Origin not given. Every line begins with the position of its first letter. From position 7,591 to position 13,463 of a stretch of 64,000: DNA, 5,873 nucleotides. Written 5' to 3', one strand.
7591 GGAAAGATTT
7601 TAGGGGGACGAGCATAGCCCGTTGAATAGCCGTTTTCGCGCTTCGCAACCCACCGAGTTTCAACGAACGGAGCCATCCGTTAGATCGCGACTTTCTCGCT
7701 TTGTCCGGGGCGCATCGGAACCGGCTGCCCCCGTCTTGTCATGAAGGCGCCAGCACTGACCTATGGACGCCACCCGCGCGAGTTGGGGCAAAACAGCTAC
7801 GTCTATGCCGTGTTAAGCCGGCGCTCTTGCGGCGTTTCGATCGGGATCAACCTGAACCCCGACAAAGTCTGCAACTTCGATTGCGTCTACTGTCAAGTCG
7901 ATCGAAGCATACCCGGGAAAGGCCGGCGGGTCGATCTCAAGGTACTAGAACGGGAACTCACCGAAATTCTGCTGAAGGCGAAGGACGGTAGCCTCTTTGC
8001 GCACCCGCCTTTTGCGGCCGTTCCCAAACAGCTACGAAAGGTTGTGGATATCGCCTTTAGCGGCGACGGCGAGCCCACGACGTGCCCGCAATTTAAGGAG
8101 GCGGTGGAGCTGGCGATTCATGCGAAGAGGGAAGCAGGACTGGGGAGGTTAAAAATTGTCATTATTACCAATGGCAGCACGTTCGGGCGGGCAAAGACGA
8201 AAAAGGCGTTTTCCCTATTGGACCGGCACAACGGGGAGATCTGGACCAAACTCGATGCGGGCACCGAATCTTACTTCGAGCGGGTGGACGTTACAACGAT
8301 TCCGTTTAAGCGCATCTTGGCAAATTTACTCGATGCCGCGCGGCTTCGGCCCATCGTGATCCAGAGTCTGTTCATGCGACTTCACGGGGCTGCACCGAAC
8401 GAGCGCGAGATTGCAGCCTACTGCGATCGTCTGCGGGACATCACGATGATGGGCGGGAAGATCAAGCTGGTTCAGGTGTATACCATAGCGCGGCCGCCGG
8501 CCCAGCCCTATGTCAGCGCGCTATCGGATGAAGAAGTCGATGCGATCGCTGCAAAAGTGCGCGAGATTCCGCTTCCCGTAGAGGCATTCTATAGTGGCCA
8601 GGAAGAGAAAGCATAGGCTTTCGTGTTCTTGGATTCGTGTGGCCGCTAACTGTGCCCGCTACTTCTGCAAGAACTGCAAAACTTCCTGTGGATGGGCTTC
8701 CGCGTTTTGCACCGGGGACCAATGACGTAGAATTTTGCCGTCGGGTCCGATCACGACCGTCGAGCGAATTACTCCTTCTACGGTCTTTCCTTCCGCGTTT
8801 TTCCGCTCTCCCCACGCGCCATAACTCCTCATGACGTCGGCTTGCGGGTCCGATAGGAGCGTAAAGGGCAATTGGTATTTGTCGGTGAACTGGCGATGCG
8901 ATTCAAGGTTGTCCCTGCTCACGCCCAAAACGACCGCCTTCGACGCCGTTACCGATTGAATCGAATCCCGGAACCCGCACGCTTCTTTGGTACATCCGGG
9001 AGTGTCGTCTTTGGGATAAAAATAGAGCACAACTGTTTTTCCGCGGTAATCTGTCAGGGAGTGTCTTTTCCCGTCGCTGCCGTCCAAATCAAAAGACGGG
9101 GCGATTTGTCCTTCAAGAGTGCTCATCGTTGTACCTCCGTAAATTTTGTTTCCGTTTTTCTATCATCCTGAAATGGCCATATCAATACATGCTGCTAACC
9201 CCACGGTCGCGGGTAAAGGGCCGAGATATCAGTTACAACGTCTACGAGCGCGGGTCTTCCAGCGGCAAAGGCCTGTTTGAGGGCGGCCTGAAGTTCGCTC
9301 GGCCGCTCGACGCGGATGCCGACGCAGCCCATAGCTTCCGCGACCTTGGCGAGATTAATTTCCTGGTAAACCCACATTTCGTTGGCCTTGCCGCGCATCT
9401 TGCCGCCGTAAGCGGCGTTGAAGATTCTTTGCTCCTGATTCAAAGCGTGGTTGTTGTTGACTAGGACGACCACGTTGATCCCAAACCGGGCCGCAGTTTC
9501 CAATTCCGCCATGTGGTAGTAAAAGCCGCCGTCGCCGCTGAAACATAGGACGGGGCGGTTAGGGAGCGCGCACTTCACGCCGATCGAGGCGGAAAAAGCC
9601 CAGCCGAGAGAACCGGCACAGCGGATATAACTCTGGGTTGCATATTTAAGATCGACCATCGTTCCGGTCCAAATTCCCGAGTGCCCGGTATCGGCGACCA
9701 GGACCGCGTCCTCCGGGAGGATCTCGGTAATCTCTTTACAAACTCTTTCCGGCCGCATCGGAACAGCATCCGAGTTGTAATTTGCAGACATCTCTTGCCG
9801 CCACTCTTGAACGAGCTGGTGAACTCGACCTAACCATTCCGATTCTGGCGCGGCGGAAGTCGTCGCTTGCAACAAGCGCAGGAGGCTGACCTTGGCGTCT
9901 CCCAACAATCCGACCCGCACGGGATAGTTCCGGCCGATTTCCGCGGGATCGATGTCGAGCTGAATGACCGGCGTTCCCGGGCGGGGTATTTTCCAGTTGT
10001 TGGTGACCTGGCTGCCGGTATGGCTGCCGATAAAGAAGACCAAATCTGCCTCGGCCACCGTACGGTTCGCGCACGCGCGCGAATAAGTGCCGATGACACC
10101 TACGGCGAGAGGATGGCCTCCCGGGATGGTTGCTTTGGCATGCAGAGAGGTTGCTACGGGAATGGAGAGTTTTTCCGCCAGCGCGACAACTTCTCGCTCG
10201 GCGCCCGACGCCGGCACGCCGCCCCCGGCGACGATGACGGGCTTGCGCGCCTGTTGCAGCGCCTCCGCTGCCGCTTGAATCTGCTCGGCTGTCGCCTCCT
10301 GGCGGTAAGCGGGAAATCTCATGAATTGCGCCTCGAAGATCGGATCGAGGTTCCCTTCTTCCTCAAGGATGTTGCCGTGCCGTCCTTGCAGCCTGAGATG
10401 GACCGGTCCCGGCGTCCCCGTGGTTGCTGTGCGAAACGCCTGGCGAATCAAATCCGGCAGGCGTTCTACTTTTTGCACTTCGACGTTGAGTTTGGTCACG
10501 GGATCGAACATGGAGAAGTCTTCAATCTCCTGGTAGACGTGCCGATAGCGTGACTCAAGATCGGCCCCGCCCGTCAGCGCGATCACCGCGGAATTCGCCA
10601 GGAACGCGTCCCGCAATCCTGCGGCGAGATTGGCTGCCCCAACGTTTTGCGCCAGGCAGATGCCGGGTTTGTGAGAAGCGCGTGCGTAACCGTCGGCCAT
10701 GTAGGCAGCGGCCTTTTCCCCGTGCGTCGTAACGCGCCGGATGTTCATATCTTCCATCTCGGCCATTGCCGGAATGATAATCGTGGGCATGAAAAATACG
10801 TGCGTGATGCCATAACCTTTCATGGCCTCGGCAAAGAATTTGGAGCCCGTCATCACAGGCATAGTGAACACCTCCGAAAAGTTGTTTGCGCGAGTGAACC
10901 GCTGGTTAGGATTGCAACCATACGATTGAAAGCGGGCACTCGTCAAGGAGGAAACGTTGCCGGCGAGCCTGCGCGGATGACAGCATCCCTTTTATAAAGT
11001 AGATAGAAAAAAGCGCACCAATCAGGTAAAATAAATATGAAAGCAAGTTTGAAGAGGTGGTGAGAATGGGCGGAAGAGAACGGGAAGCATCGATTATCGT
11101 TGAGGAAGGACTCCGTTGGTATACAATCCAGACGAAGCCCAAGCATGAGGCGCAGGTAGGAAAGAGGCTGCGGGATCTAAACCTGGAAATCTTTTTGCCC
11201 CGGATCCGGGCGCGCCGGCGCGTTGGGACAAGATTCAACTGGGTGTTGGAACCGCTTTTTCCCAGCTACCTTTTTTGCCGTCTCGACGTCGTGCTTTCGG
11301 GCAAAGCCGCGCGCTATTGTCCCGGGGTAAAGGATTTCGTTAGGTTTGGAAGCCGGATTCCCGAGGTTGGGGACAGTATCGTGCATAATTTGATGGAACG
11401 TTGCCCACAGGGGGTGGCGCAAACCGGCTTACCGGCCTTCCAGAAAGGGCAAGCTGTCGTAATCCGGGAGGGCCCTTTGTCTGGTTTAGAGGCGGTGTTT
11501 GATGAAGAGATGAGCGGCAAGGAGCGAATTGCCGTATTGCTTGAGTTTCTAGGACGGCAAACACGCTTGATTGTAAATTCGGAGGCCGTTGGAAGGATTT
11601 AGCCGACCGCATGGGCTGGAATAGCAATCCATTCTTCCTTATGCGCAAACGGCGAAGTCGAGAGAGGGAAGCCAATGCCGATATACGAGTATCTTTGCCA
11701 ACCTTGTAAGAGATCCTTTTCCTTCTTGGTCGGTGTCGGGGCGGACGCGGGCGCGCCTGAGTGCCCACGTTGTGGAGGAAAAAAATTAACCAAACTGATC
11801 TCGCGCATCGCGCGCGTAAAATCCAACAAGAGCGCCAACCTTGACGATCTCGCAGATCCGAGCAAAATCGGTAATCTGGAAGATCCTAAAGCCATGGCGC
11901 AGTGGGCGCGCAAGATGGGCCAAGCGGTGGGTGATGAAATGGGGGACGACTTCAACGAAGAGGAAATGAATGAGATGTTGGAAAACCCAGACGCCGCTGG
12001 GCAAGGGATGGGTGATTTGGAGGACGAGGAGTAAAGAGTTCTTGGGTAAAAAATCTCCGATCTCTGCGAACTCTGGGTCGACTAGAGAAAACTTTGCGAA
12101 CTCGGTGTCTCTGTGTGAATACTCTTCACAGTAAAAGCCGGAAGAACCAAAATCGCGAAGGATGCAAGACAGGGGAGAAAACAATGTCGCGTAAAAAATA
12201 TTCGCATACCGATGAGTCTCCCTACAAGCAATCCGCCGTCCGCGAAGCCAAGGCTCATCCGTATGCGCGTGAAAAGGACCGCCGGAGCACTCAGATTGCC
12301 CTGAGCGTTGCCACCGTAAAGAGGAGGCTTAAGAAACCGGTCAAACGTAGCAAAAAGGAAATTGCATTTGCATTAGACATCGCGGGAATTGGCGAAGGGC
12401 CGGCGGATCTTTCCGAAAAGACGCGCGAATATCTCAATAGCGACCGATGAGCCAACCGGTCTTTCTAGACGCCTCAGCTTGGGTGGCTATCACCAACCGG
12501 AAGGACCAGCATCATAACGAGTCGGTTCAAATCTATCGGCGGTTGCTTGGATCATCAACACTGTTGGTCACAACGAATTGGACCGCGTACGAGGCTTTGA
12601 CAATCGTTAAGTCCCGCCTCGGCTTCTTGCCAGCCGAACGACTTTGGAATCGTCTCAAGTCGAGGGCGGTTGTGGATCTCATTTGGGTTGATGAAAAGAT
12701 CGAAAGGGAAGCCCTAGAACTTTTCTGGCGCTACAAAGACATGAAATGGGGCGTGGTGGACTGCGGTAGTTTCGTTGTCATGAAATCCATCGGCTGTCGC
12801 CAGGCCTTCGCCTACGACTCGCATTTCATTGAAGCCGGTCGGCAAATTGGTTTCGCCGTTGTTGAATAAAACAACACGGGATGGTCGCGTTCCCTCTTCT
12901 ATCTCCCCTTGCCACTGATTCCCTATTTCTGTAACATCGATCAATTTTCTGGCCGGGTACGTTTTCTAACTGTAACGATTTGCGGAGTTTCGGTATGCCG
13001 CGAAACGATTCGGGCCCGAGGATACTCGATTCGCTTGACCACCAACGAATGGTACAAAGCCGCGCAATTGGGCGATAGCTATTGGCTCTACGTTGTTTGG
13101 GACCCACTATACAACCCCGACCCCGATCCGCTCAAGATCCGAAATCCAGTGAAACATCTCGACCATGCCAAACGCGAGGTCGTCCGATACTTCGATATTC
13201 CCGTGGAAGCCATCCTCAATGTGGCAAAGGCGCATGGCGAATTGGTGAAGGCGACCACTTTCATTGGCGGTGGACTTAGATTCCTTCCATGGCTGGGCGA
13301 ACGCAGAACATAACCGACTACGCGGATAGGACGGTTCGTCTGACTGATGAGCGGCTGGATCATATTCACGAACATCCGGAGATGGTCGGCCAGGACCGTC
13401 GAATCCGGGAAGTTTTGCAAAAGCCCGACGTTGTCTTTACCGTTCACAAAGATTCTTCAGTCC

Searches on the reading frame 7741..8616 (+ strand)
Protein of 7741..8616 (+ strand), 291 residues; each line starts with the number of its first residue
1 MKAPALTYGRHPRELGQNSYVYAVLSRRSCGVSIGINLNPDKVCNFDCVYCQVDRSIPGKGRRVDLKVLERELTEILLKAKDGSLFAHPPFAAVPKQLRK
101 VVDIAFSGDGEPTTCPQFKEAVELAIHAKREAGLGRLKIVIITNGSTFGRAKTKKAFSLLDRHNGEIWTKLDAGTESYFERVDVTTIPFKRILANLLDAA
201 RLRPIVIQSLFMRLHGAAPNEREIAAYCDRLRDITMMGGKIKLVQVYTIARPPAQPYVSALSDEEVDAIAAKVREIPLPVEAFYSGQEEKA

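Call 10: search_protein_families(library=ncbifam, proteins=[window:7741-8616:+], max_evalue=0.00001)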
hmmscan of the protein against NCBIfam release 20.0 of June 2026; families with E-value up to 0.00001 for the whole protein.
window:7741-8616:+ (291 aa): 1 family
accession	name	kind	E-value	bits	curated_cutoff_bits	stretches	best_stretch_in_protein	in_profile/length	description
NF038283.1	viperin_w_prok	equivalog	3.4e-07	29.7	180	1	36-160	4-107/281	viperin family antiviral radical SAM protein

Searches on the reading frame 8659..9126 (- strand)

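Call 10: search_protein_families(library=ncbifam, proteins=[window:8659-9126:-], max_evalue=0.00001)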
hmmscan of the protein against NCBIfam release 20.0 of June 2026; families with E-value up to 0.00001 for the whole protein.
window:8659-9126:- (155 aa): 10 families
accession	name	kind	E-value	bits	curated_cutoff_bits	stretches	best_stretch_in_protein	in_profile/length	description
NF053650.1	PerredPrxQDein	equivalog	4e-53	179.4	260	1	10-154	2-143/148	thioredoxin-dependent peroxiredoxin PrxQ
NF006960.0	PRK09437.1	equivalog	3.6e-38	130.9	140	1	5-154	6-153/156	thioredoxin-dependent thiol peroxidase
NF009668.0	PRK13189.1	equivalog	9.7e-12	44.6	211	1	6-132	13-139/224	peroxiredoxin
NF009669.0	PRK13190.1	equivalog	3.7e-11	42.6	261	1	6-132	6-130/203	putative peroxiredoxin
NF040737.1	peroxi_PrxU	equivalog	2.1e-10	40.7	270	1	7-132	40-168/233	thioredoxin-dependent peroxiredoxin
NF002854.0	PRK03147.1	subfamily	5.6e-09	36.1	170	1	5-103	38-136/176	thiol-disulfide oxidoreductase ResA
TIGR03137.1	AhpC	equivalog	3.4e-07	30.2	272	1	25-133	27-132/187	alkyl hydroperoxide reductase subunit C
NF009670.0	PRK13191.1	equivalog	1e-06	28.4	374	1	6-105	10-115/215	putative peroxiredoxin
NF010122.0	PRK13599.1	equivalog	1.5e-06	27.8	456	1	4-98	8-108/220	peroxiredoxin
NF001808.0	PRK00522.1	equivalog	1.7e-06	27.6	123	1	5-132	20-143/167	thiol peroxidase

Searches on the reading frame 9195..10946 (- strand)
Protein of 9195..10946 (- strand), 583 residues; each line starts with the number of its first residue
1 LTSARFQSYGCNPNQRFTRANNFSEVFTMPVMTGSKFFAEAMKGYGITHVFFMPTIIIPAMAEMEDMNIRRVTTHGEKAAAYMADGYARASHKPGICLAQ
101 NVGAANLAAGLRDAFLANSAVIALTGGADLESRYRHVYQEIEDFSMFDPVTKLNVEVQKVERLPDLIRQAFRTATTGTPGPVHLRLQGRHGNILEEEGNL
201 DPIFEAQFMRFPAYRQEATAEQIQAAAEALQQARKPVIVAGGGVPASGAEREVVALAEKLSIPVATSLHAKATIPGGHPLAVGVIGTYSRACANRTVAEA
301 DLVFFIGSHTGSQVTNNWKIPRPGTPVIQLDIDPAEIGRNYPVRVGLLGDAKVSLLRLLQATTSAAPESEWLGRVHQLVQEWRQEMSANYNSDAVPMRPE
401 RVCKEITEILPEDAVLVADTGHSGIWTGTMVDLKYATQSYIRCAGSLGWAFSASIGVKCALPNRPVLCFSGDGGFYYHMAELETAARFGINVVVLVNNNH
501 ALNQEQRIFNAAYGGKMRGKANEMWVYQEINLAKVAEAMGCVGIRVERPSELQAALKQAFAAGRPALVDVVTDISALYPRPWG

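Call 10: search_protein_families(library=ncbifam, proteins=[window:9195-10946:-], max_evalue=0.00001)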
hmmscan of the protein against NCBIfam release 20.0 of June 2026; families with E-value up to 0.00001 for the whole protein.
window:9195-10946:- (583 aa): 53 families (the best 25 are shown)
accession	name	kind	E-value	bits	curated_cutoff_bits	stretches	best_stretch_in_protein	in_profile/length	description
NF004772.0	PRK06112.1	subfamily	1.7e-109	366.8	673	1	31-577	13-564/578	acetolactate synthase catalytic subunit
TIGR00118.1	acolac_lg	equivalog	9.5e-107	357.7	538.35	1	32-576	1-539/557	biosynthetic-type acetolactate synthase large subunit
NF004919.0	PRK06276.1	equivalog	2.3e-104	349.8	866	1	32-575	1-541/582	acetolactate synthase large subunit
NF004710.0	PRK06048.1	equivalog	1.3e-99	334.2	976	1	31-575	7-540/561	acetolactate synthase large subunit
NF006052.0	PRK08199.1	subfamily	4.7e-92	309.1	539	1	30-579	6-544/559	thiamine pyrophosphate protein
NF006187.0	PRK08322.1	equivalog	6.3e-86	288.9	509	1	32-575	2-531/548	acetolactate synthase large subunit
NF008431.0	PRK11269.1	equivalog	1.1e-84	285.1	791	1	37-573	9-552/591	glyoxylate carboligase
NF006377.0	PRK08611.1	equivalog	7.2e-84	282.4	742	1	32-574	4-531/576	pyruvate oxidase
NF005860.0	PRK07789.1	equivalog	1.8e-82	277.6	881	1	19-572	21-578/615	acetolactate synthase large subunit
NF006122.0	PRK08266.1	subfamily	4.1e-81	273.1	571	1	30-572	2-524/543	hypothetical protein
NF005824.0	PRK07710.1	equivalog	9.5e-81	271.8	976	1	27-571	12-547/573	acetolactate synthase large subunit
NF005651.0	PRK07418.1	subfamily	1.7e-80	270.9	942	1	23-571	10-558/617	acetolactate synthase large subunit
NF005039.0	PRK06456.1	equivalog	1.2e-79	268.4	868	1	32-573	2-545/572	acetolactate synthase large subunit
TIGR03457.1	sulphoacet_xsc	equivalog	1.2e-77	261.6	676.4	1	32-573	2-557/579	sulfoacetaldehyde acetyltransferase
NF006016.1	PRK08155.1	equivalog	7e-77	259.1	870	1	32-575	3-535/554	acetolactate synthase large subunit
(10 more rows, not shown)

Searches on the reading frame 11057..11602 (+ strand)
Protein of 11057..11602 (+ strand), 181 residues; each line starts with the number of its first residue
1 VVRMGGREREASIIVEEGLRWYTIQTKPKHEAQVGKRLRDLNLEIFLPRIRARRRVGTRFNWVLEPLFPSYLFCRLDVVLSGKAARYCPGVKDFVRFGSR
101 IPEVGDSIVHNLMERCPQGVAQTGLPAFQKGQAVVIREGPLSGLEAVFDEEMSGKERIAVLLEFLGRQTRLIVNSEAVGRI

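Call 10: search_protein_families(library=ncbifam, proteins=[window:11057-11602:+], max_evalue=0.00001)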
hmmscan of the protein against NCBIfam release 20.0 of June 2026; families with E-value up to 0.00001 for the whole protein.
window:11057-11602:+ (181 aa): 5 families
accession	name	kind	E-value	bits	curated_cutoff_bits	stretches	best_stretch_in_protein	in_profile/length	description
TIGR01955.1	RfaH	equivalog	5.1e-32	111.1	144.5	1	21-176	1-156/159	transcription/translation regulatory transformer protein RfaH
NF006534.0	PRK09014.1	equivalog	4.6e-24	85.2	124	1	20-176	3-157/162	transcription/translation regulatory transformer protein RfaH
NF033644.1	antiterm_UpxY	subfamily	7.4e-19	68.3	100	1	21-167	1-153/164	UpxY family transcription antiterminator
NF033641.1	antiterm_LoaP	exception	1.2e-11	45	125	1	21-176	1-162/166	antiterminator LoaP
TIGR00922.1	nusG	equivalog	2.1e-11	44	135.7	1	21-178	1-169/172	transcription termination/antitermination protein NusG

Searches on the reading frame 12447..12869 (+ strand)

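Call 46: search_protein_families(library=pfam, proteins=[window:12447-12869:+], max_evalue=0.00001)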
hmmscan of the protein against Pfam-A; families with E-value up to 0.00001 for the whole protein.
window:12447-12869:+ (140 aa): 1 family
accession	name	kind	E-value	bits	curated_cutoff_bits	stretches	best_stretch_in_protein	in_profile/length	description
PF01850.27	PIN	-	2.5e-12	47.9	23.6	1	5-131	1-118/120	PIN domain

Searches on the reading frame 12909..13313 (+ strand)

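Call 46: search_protein_families(library=pfam, proteins=[window:12909-13313:+], max_evalue=0.00001)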
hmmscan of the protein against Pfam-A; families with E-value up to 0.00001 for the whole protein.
window:12909-13313:+ (134 aa): 1 family
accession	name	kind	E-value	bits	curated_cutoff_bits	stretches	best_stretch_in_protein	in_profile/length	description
PF13020.12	NOV_C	-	1.6e-06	28.5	22.1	1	35-66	51-82/91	Protein NO VEIN, C-terminal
